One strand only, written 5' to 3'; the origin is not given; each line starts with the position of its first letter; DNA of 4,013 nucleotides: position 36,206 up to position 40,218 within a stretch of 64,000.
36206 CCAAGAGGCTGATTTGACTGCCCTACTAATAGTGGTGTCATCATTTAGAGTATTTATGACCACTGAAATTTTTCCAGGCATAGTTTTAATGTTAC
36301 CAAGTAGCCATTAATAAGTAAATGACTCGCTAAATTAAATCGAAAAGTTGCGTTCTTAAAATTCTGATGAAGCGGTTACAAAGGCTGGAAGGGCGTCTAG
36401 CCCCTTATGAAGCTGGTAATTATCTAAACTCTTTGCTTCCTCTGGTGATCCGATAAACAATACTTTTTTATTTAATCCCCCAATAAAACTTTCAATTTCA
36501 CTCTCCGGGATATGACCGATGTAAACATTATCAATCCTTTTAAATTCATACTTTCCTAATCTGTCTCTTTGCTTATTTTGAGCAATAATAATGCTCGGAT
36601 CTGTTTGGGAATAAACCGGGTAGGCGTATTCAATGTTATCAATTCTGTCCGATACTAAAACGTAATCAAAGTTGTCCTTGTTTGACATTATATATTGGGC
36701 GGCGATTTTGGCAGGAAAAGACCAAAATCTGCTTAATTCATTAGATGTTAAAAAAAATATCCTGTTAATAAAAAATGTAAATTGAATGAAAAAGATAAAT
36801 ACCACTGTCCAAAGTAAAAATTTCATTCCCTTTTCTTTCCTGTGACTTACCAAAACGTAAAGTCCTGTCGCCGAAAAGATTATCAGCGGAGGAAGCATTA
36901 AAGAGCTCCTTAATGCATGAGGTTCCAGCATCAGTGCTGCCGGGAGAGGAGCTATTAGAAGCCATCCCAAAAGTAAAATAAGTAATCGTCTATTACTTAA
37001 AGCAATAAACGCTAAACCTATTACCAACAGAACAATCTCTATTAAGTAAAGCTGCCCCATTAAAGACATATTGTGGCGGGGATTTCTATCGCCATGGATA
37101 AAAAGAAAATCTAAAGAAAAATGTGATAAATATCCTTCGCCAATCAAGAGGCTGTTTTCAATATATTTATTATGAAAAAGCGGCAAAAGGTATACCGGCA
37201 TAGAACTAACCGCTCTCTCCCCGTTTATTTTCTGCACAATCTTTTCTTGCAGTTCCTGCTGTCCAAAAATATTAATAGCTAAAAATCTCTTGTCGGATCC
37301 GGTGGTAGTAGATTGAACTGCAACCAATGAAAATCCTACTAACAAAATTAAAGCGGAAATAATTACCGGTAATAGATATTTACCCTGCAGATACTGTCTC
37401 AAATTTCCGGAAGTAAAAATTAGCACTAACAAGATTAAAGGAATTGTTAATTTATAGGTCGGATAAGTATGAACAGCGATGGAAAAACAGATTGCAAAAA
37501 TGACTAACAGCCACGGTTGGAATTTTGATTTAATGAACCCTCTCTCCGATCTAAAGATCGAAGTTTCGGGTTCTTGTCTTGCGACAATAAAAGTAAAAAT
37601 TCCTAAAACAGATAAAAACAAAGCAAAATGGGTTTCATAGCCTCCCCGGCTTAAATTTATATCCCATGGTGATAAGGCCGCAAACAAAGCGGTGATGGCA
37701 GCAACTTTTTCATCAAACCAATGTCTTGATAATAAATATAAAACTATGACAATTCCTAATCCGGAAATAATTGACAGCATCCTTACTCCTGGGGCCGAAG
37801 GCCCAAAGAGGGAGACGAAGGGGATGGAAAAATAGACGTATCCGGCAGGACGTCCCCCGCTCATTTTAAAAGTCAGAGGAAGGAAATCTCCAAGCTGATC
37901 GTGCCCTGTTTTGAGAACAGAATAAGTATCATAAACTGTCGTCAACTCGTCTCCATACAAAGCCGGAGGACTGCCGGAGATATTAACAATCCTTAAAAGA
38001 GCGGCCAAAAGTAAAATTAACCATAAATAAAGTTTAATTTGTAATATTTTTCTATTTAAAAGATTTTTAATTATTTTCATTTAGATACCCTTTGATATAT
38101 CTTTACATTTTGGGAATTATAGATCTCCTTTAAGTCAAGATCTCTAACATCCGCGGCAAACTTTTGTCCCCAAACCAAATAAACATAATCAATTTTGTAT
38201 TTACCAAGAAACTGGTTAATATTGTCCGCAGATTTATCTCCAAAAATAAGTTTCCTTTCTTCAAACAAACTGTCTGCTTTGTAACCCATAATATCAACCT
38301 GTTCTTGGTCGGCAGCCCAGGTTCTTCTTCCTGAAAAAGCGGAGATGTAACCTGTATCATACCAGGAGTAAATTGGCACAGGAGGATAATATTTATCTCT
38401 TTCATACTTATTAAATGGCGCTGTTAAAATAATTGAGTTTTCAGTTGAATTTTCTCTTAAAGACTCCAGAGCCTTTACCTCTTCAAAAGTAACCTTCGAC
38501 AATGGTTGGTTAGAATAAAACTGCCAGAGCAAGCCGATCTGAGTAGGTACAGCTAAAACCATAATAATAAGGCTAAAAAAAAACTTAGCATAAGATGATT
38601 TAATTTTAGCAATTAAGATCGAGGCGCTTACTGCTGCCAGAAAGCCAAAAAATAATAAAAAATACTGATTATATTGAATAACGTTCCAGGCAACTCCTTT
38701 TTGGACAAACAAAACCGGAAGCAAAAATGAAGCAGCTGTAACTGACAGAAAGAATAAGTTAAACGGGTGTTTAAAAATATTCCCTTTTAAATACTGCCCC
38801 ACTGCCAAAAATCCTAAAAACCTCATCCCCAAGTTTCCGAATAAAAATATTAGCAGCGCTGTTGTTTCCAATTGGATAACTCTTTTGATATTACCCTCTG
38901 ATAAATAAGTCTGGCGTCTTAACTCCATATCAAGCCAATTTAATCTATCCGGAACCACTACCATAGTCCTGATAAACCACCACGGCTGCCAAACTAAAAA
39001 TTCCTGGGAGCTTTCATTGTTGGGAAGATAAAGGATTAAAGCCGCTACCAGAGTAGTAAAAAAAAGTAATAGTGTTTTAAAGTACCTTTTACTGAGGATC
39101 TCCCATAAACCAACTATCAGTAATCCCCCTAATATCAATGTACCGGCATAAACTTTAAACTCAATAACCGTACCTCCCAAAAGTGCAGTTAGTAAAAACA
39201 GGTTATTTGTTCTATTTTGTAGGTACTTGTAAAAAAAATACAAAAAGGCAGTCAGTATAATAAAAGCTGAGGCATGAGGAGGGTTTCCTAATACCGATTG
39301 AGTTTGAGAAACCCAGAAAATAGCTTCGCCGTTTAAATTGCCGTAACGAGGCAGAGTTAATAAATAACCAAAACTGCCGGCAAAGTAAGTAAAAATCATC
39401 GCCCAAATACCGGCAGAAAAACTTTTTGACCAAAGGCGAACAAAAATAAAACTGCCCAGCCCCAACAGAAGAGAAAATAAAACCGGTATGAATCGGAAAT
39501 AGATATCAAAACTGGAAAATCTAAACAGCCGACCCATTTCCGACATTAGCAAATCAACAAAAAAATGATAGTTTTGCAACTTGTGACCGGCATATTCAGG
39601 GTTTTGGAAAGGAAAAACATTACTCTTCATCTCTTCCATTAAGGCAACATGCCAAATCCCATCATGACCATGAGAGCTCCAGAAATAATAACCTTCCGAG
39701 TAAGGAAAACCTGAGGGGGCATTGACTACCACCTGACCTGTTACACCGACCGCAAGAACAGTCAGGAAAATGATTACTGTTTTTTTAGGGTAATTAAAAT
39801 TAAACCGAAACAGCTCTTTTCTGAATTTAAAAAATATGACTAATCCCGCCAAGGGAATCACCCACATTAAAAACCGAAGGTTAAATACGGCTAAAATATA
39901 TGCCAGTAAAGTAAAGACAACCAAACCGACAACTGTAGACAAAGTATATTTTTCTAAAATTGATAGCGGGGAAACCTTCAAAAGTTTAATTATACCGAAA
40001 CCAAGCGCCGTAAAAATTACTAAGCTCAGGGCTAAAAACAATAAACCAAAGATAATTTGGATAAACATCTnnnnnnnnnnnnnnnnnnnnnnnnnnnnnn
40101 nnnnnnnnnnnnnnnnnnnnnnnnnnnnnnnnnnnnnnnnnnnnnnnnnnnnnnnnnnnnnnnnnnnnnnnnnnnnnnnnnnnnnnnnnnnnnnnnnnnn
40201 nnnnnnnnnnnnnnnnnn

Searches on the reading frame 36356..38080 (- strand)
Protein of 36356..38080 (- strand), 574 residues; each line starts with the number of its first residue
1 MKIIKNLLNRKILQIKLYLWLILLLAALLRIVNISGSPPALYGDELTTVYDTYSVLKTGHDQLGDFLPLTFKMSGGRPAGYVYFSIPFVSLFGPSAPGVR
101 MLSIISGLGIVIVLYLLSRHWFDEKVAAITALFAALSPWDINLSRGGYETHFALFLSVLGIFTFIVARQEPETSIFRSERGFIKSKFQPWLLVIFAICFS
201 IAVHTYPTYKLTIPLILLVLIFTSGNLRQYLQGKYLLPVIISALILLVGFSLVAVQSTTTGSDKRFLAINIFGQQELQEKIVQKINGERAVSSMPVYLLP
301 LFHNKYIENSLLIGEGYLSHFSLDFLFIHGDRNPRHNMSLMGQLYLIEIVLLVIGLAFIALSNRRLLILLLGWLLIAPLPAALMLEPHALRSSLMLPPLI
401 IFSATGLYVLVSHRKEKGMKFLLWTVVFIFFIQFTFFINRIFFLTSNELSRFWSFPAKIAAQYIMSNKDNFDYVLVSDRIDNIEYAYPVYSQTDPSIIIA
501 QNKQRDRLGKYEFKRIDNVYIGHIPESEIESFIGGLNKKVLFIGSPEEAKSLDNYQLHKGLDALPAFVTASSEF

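Call 3: search_protein_families(library=pfam, proteins=[window:36356-38080:-], max_evalue=0.1)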
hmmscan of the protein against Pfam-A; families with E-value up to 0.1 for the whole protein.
window:36356-38080:- (574 aa): 1 family
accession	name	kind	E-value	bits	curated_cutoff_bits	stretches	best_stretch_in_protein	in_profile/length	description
PF13231.12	PMT_2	-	1.2e-05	26.1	26.1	1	83-247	8-154/160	Dolichyl-phosphate-mannose-protein mannosyltransferase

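Call 5: search_protein_families(library=ncbifam, proteins=[window:36356-38080:-], max_evalue=0.1)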
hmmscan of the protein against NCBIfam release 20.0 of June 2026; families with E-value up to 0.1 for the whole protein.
window:36356-38080:- (574 aa): 3 families
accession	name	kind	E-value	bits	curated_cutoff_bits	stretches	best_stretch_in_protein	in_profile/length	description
TIGR04154.1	archaeo_STT3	subfamily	3.3e-05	22.4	450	1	102-256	101-260/831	oligosaccharyl transferase, archaeosortase A system-associated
TIGR03663.1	TIGR03663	subfamily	0.0017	17.4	126.25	1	19-209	4-166/435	flippase activity-associated protein Agl23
NF001911.0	PRK00685.1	equivalog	0.037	13.5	144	1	273-358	79-170/228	metal-dependent hydrolase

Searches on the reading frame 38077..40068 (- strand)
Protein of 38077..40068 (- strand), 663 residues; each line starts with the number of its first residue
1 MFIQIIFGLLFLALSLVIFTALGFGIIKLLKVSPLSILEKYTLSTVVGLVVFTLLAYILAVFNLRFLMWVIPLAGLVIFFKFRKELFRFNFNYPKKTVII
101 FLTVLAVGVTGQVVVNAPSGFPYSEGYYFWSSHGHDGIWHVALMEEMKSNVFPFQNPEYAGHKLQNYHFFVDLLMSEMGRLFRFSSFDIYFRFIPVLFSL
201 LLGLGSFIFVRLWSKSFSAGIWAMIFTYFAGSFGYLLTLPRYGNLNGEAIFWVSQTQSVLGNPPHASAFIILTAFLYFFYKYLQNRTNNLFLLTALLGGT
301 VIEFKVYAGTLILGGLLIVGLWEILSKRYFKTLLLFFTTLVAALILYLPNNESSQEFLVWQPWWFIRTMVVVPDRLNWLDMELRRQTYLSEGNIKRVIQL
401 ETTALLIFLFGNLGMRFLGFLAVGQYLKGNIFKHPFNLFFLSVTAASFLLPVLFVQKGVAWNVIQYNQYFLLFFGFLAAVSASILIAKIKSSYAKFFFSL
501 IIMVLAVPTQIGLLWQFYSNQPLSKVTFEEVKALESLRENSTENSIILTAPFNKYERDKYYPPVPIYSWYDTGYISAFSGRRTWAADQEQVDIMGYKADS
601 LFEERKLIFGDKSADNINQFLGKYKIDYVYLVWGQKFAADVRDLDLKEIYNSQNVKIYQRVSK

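Call 3: search_protein_families(library=pfam, proteins=[window:38077-40068:-], max_evalue=0.1)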
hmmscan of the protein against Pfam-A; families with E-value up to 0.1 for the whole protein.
window:38077-40068:- (663 aa): 1 family
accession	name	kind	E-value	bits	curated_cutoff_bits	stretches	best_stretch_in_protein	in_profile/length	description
PF22777.1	VKGC_lumenal_dom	-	0.053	13.9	27.7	0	117-169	19-72/152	Vitamin K-dependent gamma-carboxylase, lumenal domain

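Call 5: search_protein_families(library=ncbifam, proteins=[window:38077-40068:-], max_evalue=0.1)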
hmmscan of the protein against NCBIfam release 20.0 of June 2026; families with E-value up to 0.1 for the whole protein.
window:38077-40068:- (663 aa): 1 family
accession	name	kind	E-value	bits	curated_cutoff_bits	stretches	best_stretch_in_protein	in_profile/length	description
TIGR01494.1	ATPase_P-type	subfamily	0.041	12.3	62.3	1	464-518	133-187/478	HAD-IC family P-type ATPase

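Call 74: list_cluster_members(proteins=[P0121, P0133, P0141, window:38077-40068:-])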
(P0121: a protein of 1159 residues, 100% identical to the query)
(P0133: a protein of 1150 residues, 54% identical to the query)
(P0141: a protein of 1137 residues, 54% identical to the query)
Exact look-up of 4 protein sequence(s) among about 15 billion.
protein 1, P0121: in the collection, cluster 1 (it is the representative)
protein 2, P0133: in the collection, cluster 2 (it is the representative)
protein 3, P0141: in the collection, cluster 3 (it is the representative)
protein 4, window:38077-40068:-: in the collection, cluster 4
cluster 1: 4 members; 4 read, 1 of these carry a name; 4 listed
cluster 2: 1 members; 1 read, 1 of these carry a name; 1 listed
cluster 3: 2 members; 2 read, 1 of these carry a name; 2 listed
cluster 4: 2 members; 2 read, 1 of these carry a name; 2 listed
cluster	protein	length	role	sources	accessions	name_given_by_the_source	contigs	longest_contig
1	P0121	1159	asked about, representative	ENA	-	-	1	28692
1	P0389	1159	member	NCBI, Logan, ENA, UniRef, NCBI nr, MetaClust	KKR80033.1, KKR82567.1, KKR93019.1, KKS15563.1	MAG: hypothetical protein UU73_C0001G0200 [Candidatus Daviesbacteria bacterium ... | Uncharacterized protein n=1 Tax=Candidatus Daviesbacteria bacterium GW2011_GWA2_40_9 ... | MAG: hypothetical protein UU26_C0028G0003 [Candidatus Daviesbacteria bacterium ...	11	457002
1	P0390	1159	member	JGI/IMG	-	-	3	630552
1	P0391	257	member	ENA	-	-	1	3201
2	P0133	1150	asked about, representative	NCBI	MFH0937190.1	MAG: hypothetical protein V1808_02770 [Candidatus Daviesbacteria bacterium]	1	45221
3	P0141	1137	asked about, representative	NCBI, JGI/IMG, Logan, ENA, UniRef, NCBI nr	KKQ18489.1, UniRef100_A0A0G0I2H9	MAG: hypothetical protein US31_C0004G0051 [Berkelbacteria bacterium GW2011_GWA1_36_9] | Uncharacterized protein n=1 Tax=Berkelbacteria bacterium GW2011_GWA1_36_9 TaxID=1618331 ...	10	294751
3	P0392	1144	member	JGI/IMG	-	-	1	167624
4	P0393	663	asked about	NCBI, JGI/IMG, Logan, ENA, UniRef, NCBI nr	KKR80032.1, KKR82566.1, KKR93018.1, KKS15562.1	MAG: hypothetical protein UU73_C0001G0199 [Candidatus Daviesbacteria bacterium ... | Glycosyltransferase RgtA/B/C/D-like domain-containing protein n=1 Tax=Candidatus ... | MAG: hypothetical protein UU26_C0028G0002 [Candidatus Daviesbacteria bacterium ...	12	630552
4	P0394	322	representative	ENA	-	-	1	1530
